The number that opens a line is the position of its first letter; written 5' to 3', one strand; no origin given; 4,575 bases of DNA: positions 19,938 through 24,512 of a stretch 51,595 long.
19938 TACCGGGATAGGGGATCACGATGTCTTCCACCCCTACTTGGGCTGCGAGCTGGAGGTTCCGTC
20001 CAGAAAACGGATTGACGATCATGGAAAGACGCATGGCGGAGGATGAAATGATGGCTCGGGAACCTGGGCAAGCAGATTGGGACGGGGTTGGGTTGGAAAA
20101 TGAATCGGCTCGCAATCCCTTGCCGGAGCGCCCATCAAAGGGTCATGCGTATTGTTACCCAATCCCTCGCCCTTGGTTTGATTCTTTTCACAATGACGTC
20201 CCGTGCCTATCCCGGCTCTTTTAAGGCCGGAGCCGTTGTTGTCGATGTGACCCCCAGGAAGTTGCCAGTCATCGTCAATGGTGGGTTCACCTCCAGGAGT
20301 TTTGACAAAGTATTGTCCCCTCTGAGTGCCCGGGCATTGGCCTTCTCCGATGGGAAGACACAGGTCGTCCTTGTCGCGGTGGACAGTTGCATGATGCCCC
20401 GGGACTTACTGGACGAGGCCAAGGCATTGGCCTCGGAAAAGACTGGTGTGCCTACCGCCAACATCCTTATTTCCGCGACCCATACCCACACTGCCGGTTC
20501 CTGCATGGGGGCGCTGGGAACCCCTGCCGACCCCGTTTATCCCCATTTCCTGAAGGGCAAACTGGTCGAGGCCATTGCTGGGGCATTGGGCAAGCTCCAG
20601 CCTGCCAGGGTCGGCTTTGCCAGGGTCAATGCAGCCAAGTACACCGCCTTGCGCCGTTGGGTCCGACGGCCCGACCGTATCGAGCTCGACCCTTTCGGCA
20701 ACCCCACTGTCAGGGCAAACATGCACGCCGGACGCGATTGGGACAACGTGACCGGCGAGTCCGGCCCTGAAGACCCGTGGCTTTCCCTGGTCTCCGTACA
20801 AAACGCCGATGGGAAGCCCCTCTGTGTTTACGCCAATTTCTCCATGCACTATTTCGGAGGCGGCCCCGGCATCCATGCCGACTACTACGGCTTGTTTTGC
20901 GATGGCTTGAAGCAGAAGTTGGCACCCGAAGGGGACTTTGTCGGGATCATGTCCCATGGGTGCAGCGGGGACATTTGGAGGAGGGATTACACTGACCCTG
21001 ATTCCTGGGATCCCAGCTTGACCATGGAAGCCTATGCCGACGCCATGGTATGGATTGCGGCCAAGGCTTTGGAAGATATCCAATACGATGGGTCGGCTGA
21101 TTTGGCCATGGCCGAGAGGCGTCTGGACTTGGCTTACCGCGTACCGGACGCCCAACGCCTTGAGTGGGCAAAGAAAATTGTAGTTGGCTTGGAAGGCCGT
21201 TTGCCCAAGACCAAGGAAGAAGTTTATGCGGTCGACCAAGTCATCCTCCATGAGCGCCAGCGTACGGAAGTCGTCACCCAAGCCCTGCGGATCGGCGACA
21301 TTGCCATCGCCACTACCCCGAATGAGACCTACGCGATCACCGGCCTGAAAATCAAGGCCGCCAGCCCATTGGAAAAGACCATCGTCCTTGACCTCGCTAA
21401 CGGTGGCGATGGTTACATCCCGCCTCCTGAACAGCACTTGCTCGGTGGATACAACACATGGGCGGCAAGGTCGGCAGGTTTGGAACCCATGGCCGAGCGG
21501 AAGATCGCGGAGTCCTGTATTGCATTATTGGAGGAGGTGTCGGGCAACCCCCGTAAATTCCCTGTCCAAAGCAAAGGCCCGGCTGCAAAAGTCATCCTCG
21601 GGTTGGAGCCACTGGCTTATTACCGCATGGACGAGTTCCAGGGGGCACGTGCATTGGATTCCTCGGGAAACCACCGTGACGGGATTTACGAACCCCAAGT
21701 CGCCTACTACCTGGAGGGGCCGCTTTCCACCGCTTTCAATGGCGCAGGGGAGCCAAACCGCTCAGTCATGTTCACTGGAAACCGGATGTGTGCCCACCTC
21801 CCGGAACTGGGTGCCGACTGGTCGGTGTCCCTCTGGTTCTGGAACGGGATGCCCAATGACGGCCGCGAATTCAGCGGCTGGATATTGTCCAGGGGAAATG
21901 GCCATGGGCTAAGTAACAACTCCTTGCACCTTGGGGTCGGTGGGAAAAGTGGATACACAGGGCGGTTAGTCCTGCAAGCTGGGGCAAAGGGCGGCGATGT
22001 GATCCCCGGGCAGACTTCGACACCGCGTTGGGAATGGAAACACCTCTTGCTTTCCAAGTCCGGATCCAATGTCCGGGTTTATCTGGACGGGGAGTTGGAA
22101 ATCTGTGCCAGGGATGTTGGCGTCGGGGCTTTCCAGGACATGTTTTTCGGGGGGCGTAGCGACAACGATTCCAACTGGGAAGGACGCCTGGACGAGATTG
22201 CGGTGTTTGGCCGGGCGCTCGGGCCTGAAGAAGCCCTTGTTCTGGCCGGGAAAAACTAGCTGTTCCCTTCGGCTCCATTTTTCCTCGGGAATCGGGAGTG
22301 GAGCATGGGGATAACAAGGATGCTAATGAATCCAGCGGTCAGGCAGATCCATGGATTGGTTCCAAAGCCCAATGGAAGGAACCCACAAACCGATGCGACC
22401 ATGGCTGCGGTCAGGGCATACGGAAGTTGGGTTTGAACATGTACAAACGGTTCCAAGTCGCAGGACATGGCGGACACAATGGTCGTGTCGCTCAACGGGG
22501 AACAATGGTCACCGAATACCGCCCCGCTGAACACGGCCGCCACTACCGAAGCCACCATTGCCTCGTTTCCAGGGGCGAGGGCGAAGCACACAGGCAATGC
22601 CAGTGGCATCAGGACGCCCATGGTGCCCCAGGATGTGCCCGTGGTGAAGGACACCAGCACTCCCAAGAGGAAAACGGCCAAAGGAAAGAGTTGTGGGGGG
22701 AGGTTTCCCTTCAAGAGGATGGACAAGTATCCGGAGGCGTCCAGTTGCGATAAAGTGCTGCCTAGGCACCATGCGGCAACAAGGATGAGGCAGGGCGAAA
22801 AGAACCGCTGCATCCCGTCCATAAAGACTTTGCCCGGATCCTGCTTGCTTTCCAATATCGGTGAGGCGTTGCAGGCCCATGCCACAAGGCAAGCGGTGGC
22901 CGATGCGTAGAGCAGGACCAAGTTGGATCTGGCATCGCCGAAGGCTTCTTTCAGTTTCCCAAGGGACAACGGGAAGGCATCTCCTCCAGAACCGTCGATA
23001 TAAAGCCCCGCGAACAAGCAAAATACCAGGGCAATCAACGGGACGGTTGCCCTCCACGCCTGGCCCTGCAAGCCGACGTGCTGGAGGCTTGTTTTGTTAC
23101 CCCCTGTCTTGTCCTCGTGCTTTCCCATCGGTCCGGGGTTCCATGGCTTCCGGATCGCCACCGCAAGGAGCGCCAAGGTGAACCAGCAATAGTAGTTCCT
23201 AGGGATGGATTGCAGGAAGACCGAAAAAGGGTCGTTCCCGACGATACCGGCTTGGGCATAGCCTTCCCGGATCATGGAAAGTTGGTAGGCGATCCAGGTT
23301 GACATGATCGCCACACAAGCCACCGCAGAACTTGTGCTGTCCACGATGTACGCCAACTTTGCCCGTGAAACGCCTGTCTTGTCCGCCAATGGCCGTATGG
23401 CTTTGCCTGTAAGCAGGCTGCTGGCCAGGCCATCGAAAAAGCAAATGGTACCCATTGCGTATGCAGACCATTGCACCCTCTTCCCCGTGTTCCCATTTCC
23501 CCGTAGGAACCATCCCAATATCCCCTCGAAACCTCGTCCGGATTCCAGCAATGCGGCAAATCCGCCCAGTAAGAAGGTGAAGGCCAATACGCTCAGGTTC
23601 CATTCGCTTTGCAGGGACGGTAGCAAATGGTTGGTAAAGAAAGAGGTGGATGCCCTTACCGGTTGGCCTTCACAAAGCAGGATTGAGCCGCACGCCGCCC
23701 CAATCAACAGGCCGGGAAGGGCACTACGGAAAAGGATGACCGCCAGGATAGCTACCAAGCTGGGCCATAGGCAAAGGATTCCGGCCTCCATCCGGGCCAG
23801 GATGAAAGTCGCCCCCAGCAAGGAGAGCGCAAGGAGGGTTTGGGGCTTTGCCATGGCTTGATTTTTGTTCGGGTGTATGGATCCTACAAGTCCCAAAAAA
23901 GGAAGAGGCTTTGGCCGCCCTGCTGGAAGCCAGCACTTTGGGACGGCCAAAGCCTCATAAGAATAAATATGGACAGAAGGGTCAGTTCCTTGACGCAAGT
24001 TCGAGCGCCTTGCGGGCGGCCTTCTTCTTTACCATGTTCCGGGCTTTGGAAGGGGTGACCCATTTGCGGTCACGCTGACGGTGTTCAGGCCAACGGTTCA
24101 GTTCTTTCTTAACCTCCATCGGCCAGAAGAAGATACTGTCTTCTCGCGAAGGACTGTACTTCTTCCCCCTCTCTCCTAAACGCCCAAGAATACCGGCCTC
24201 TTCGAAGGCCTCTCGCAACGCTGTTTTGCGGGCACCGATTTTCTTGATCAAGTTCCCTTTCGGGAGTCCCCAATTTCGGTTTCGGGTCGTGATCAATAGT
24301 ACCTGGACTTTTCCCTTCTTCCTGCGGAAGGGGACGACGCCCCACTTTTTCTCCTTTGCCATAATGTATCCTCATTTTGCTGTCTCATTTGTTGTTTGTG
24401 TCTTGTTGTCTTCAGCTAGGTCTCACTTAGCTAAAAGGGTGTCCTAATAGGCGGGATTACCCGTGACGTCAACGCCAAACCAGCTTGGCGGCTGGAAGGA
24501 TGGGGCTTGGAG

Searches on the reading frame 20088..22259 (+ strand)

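Call 84: search_protein_families(library=pfam, proteins=[window:20088-22259:+], max_evalue=0.0001)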
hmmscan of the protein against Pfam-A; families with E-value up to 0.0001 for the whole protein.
window:20088-22259:+ (723 aa): 2 families
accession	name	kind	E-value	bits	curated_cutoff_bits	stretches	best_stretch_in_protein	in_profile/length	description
PF13385.13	Laminin_G_3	-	3.6e-13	50.4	27.6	1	575-715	16-149/151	Concanavalin A-like lectin/glucanases superfamily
PF04734.18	Ceramidase_alk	-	1e-05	24.8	32.1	0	79-137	36-98/509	Neutral/alkaline non-lysosomal ceramidase, N-terminal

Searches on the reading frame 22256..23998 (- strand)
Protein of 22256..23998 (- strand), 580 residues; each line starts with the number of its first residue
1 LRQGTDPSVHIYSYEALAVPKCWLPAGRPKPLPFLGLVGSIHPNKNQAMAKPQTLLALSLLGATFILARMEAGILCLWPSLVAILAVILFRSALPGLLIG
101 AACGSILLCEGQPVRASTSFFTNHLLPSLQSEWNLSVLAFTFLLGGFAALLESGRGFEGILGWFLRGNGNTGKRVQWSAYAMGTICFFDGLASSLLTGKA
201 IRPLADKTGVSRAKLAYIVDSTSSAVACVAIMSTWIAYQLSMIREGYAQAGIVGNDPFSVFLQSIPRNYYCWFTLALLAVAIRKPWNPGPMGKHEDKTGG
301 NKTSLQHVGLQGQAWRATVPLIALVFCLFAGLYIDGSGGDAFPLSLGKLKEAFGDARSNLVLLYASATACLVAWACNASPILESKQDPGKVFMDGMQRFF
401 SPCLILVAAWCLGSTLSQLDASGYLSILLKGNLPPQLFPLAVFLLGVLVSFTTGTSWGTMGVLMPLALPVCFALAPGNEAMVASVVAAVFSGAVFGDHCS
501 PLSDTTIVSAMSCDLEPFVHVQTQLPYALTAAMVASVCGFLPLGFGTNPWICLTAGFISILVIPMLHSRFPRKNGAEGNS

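Call 84: search_protein_families(library=pfam, proteins=[window:22256-23998:-], max_evalue=0.0001)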
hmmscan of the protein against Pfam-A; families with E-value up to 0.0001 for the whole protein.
window:22256-23998:- (580 aa): 1 family
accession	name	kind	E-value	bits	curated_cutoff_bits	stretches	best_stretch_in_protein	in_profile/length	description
PF03553.21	Na_H_antiporter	-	1.9e-40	139.4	23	1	232-537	7-296/303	Na+/H+ antiporter family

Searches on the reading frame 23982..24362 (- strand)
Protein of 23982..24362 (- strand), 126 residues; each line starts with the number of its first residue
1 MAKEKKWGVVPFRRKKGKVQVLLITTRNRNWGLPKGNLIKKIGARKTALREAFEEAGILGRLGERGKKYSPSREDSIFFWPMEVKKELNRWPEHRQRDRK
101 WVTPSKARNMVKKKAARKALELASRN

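Call 84: search_protein_families(library=pfam, proteins=[window:23982-24362:-], max_evalue=0.0001)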
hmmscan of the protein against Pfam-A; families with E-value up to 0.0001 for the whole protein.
window:23982-24362:- (126 aa): 1 family
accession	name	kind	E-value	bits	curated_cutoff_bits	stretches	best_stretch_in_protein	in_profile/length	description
PF00293.34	NUDIX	-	3.9e-10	40.3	21.1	1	7-114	6-125/134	NUDIX domain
